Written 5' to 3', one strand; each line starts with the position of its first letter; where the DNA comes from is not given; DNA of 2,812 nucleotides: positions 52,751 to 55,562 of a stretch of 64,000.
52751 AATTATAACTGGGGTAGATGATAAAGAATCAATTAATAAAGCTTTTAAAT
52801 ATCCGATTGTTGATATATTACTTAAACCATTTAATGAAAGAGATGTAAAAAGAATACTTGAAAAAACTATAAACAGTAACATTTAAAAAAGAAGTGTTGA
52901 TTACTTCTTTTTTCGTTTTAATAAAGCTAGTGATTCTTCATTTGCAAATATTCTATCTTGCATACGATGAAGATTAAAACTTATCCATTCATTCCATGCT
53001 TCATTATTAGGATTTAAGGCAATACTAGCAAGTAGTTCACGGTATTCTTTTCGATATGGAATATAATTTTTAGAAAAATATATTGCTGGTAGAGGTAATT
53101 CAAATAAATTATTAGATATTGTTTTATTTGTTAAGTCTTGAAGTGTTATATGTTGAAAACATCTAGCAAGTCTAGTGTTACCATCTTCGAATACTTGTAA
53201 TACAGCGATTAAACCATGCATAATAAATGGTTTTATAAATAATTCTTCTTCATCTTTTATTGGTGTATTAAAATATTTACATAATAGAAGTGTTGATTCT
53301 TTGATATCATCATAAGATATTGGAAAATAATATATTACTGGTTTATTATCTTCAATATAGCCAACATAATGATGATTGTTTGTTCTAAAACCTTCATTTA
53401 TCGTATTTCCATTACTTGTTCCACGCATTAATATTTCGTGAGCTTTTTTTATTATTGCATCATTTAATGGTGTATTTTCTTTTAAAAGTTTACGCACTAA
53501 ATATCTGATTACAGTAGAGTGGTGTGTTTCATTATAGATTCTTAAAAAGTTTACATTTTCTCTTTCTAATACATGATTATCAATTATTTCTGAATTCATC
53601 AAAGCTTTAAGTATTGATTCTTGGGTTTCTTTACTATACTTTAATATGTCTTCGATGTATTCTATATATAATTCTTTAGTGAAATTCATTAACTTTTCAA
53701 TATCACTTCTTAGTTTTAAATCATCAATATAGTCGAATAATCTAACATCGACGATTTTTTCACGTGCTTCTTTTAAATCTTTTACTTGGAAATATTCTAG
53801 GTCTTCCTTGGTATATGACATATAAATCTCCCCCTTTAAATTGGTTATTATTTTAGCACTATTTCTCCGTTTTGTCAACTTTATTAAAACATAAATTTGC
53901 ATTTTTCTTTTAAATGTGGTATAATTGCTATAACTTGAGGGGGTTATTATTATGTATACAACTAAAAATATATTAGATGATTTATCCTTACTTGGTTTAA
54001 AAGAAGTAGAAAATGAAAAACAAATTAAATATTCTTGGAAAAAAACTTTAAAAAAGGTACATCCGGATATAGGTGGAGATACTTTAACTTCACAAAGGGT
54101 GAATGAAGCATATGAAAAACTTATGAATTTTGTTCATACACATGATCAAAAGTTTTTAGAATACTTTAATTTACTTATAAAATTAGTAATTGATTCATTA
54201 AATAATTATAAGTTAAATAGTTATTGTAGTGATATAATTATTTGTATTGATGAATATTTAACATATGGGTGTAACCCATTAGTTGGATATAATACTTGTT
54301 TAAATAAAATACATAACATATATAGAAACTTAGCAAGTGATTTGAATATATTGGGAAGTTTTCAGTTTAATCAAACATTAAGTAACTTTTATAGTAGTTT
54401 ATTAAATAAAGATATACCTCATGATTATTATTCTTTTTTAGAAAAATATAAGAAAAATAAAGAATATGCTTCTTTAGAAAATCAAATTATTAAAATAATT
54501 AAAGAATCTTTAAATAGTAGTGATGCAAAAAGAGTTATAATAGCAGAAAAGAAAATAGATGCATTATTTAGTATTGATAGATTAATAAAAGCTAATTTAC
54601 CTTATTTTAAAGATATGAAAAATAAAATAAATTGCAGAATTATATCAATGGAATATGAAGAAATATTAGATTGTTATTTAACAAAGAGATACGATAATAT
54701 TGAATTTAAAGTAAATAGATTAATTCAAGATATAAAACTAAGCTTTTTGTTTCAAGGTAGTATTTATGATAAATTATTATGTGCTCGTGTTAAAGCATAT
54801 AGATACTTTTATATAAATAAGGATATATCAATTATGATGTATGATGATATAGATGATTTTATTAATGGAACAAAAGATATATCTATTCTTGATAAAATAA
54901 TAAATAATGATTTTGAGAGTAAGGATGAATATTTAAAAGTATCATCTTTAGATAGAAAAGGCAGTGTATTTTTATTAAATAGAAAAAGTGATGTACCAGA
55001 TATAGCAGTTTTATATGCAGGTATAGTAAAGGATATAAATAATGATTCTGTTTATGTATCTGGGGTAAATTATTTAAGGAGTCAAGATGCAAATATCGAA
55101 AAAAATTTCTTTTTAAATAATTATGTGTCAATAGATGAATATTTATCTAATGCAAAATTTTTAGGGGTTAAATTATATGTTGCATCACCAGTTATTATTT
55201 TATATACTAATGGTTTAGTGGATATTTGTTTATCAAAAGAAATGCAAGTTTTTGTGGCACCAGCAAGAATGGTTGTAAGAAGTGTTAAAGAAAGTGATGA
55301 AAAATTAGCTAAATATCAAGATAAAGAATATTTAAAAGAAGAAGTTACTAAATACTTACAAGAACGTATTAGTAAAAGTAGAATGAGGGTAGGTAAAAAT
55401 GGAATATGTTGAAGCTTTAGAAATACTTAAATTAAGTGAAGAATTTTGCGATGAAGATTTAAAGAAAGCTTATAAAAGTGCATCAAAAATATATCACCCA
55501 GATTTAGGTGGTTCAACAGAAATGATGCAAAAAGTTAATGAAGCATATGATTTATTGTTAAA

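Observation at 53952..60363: Five-gene operon with three paralogous J-domain (HPD) proteins of novel architecture, divergent from a degenerate Fic gene; candidate undescribed DnaK-directed system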

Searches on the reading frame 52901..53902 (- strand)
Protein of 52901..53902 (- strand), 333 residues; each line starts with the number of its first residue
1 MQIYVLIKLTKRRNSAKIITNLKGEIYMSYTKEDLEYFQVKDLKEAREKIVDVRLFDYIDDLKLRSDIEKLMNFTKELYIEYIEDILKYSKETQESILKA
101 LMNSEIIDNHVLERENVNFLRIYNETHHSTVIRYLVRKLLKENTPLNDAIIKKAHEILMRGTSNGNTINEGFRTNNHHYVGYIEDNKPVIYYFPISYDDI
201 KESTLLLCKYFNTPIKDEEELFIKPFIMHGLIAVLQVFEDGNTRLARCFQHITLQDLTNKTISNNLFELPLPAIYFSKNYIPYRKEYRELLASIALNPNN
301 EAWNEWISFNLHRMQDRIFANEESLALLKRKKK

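Call 3: search_protein_families(library=pfam, proteins=[window:52901-53902:-], max_evalue=1)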
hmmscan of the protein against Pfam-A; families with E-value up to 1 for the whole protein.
window:52901-53902:- (333 aa): 4 families
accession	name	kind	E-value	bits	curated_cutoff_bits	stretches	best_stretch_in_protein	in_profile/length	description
PF02661.23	Fic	-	7.2e-08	33.6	24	1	146-252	2-91/93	Fic/DOC family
PF25555.1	RAB3A-like_C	-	0.078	13.7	27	1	51-134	2-86/150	Rabin 8-like C-terminal domain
PF05184.20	SapB_1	-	0.22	12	25.2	1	78-103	8-32/38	Saposin-like type B, region 1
PF14130.12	Cap4_nuclease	-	0.55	10.8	26.2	1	4-72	19-86/200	Cap4, dsDNA endonuclease domain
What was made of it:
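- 52901..53821 (-): Fic-fold gene (306 aa from the ATG at 53821). Its motif is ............, with catalytic His changed to Gln and the second Gly to Thr. It is a divergent neighbour, not a constant partner of the array. Pfam Fic 33.6 bits (call 3).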

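Call 4: search_protein_families(library=padloc, proteins=[window:52901-53902:-], max_evalue=1)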
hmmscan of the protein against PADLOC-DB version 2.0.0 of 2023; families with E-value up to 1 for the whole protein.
window:52901-53902:- (333 aa): 2 families
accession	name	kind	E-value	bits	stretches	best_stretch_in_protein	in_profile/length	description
PDLC03963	SoFic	-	1e-19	69.2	1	138-317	106-263/361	-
PDLC01539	Csx19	-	0.71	8.1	1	25-73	21-69/123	CAS-III-D; effector_UNK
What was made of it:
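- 52901..53821 (-): PADLOC SoFic 1e-19 (call 4).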

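Call 5: search_protein_families(library=ncbifam, proteins=[window:52901-53902:-], max_evalue=1)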
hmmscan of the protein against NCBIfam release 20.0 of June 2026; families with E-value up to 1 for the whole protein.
window:52901-53902:- (333 aa): 2 families
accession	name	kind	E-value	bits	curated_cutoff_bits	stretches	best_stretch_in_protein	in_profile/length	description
NF046030.1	ProtAdlyltaseSoFic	equivalog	3e-06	26.4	550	1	189-315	148-260/361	protein adenylyltransferase Fic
NF003952.0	PRK05450.1-5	subfamily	0.025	13.7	193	1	225-287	102-167/250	3-deoxy-manno-octulosonate cytidylyltransferase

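Call 101: search_protein_families(library=phrogs, proteins=[window:52901-53821:-], max_evalue=0.01)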
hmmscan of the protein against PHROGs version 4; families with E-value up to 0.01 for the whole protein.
window:52901-53821:- (306 aa): 3 families
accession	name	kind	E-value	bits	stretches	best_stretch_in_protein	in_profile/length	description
phrog_5978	-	unknown function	2.7e-15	57.3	1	104-302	98-282/364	-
phrog_11900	-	unknown function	7.1e-06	26.7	1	101-225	58-173/230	-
phrog_10690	-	unknown function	0.002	18.2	0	185-226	256-297/346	-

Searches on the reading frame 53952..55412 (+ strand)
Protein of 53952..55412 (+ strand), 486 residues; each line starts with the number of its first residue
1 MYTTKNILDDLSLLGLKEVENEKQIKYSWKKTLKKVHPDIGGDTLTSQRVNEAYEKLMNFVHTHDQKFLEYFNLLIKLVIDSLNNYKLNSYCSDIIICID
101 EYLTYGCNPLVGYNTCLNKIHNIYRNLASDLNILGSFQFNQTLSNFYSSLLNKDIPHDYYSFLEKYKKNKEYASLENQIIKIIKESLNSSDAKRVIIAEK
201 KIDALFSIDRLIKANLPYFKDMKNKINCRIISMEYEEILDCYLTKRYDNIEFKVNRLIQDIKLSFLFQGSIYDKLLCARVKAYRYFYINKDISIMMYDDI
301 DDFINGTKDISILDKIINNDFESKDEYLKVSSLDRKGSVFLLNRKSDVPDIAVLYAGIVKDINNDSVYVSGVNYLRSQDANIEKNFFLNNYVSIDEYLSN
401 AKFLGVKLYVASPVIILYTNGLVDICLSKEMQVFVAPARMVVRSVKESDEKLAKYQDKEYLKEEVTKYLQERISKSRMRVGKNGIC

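Call 3: search_protein_families(library=pfam, proteins=[window:53952-55412:+], max_evalue=1)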
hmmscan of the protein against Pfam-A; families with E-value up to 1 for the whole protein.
window:53952-55412:+ (486 aa): 4 families
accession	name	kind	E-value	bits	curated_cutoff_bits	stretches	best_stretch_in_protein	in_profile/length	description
PF00226.36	DnaJ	-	8.3e-05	23.1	27.8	1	13-59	5-55/63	DnaJ domain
PF22991.1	Lock_Gag1-like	-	0.11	12.7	27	0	181-206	21-44/44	Gag1-like, lock domain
PF00867.23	XPG_I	-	0.2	12.5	24.9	0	417-469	18-72/89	XPG I-region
PF04286.17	DUF445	-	0.55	10.5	33.8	0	92-228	179-298/368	Protein of unknown function (DUF445)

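Call 4: search_protein_families(library=padloc, proteins=[window:53952-55412:+], max_evalue=1)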
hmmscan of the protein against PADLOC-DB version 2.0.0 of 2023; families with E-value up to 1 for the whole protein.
window:53952-55412:+ (486 aa): 0 families

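Call 5: search_protein_families(library=ncbifam, proteins=[window:53952-55412:+], max_evalue=1)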
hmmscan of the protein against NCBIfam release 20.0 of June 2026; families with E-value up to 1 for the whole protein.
window:53952-55412:+ (486 aa): 5 families
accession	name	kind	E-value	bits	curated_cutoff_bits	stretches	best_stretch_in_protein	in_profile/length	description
NF006948.0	PRK09430.1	equivalog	0.025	14.2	162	1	6-39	198-231/267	co-chaperone DjlA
NF010871.0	PRK14278.1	equivalog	0.052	12.4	502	1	9-55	4-53/378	molecular chaperone DnaJ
NF007618.0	PRK10266.1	equivalog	0.059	12.8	403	1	9-58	5-57/306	curved DNA-binding protein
TIGR02349.1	DnaJ_bact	equivalog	0.079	12.3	377.2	1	13-58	5-54/354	molecular chaperone DnaJ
NF050028.1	CldAdptActJ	equivalog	0.12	12.9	150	1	10-40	4-34/93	cold adaptation protein ActJcold adaptation protein ActJ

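Call 101: search_protein_families(library=phrogs, proteins=[window:53952-55412:+], max_evalue=0.01)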
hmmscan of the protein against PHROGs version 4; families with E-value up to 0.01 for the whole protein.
window:53952-55412:+ (486 aa): 2 families
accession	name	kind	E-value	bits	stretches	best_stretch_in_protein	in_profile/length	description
phrog_13942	-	unknown function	3.3e-08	34.2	1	11-60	18-67/336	-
phrog_14336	-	unknown function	0.00061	20.2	1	12-59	8-58/363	-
